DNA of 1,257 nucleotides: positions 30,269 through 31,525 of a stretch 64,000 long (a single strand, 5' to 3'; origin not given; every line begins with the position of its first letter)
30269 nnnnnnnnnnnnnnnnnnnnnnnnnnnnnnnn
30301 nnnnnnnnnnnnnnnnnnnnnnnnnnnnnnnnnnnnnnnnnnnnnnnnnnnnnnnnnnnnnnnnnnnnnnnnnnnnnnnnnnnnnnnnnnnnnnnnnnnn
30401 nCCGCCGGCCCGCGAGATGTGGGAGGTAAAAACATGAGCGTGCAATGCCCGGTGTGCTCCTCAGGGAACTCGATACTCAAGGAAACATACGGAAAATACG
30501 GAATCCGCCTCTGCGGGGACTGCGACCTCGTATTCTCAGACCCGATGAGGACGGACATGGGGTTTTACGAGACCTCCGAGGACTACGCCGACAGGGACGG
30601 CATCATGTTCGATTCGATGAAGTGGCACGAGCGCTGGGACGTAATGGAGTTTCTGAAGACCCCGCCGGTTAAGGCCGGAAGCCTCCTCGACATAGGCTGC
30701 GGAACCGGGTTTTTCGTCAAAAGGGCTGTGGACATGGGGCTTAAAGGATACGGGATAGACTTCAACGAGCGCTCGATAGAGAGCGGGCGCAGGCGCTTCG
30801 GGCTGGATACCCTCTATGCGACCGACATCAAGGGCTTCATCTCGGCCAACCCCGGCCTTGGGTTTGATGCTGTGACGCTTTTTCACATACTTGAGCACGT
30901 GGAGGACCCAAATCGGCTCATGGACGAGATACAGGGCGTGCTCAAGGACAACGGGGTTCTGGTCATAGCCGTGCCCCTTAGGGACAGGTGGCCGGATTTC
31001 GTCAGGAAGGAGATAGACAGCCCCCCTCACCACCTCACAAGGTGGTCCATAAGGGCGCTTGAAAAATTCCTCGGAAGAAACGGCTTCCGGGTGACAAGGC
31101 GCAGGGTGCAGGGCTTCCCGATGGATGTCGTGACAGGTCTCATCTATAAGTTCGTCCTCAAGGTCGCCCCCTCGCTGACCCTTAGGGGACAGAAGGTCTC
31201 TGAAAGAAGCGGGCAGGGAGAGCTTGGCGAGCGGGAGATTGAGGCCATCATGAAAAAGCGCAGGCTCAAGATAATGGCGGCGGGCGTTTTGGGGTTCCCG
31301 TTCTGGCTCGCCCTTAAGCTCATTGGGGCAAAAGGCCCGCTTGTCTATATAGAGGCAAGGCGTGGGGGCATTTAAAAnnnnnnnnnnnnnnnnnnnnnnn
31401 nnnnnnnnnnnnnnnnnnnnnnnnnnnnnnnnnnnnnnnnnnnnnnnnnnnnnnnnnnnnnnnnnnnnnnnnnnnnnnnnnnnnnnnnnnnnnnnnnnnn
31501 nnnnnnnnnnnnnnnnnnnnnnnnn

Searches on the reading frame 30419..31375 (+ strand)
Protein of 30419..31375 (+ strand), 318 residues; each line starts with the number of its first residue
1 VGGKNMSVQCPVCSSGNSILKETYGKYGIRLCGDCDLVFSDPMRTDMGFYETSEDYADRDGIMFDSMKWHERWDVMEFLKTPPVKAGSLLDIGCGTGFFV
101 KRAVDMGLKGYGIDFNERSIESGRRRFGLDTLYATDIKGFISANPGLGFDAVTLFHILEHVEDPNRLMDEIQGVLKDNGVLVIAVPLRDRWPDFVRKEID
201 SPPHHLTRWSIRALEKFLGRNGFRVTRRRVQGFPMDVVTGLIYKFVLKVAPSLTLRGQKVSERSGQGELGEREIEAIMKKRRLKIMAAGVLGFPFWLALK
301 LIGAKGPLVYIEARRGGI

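Call 5: search_protein_families(library=pfam, proteins=[window:30419-31375:+], max_evalue=0.01)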
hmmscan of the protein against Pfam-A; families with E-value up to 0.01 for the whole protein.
window:30419-31375:+ (318 aa): 11 families
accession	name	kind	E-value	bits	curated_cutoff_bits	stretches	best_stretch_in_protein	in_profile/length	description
PF13489.12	Methyltransf_23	-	1.6e-20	73.9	27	1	82-226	19-162/164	Methyltransferase domain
PF08241.18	Methyltransf_11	-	5.3e-15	56.3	21.2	1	90-183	1-95/95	Methyltransferase domain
PF08242.18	Methyltransf_12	-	4.6e-14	53.4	30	1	90-181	1-98/98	Methyltransferase domain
PF13847.12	Methyltransf_31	-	4.6e-13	49.5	27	1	85-186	3-112/145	Methyltransferase domain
PF13649.12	Methyltransf_25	-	4.6e-11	43.7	27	1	90-179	2-97/97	Methyltransferase domain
PF07021.18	MetW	-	0.00012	22.2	21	1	84-174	11-101/193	Methionine biosynthesis protein MetW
PF01209.24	Ubie_methyltran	-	0.00034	20.5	20.1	1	53-183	17-151/233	ubiE/COQ5 methyltransferase family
PF08003.17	Methyltransf_9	-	0.00098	18.6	23.8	1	72-183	103-217/315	Protein of unknown function (DUF1698)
PF07757.19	AdoMet_MTase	-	0.004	17.8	27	0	85-119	61-95/115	Predicted AdoMet-dependent methyltransferase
PF05219.18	DREV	-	0.0069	16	26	0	81-186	90-189/265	DREV methyltransferase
PF02353.26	CMAS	-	0.0072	16.1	27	0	87-183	63-164/273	Mycolic acid cyclopropane synthetase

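Call 6: search_protein_families(library=ncbifam, proteins=[window:30419-31375:+], max_evalue=0.01)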
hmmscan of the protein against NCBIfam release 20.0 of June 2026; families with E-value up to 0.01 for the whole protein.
window:30419-31375:+ (318 aa): 21 families
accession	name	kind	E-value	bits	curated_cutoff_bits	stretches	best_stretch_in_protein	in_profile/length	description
TIGR01983.1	UbiG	equivalog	5.4e-12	45.5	102.95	1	82-184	46-152/228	bifunctional 2-polyprenyl-6-hydroxyphenol methylase/3-demethylubiquinol 3-O-methyltransferase UbiG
NF045667.1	MTase_DVU1556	equivalog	6.3e-09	35.6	155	1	86-184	23-120/213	DVU_1556 family methyltransferase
NF043040.1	corrin_prot_MT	hypoth_equivalog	4.3e-08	32.8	180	1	87-185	43-149/216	corrinoid protein-associated methyltransferase CpaM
NF001244.0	PRK00216.1-5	equivalog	1.2e-07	31.3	216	1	66-183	29-153/236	bifunctional demethylmenaquinone methyltransferase/2-methoxy-6-polyprenyl-1,4-benzoquinol methylase UbiE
TIGR01934.1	MenG_MenH_UbiE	subfamily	2.7e-06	26.8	158.35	1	63-186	19-144/223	ubiquinone/menaquinone biosynthesis methyltransferase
TIGR04345.1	ovoA_Cterm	equivalog_domain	7.8e-06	25.6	170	1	148-186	134-172/242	putative 4-mercaptohistidine N1-methyltransferase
NF001241.0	PRK00216.1-2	equivalog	2.6e-05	24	327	1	72-184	40-148/231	demethylmenaquinone methyltransferase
TIGR02072.1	BioC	equivalog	4e-05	23.5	184.95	1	77-187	25-136/244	malonyl-ACP O-methyltransferase BioC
NF041255.1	mycofact_MftM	equivalog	7.5e-05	22.2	200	1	84-189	138-245/289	mycofactocin oligosaccharide methyltransferase MftM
TIGR02081.1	metW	equivalog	7.7e-05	22.3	189.5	1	87-175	15-102/194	methionine biosynthesis protein MetW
TIGR00452.1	TIGR00452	equivalog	0.00056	18.8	275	1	80-183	112-219/316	tRNA 5-methoxyuridine(34)/uridine 5-oxyacetic acid(34) synthase CmoB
NF001243.0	PRK00216.1-4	equivalog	0.00061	19.2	235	1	51-182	15-150/237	demethylmenaquinone methyltransferase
TIGR01177.1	TIGR01177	hypoth_equivalog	0.00072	19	316.55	0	86-124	182-221/330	TIGR01177 family methyltransferase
TIGR02021.1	BchM-ChlM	equivalog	0.00093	18.7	158.9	1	75-127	44-96/218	magnesium protoporphyrin IX methyltransferase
NF052510.1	methyltran_MpqE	exception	0.00098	18.6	335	1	66-182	27-150/234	methyl-plastoquinone biosynthesis methyltransferase MpqE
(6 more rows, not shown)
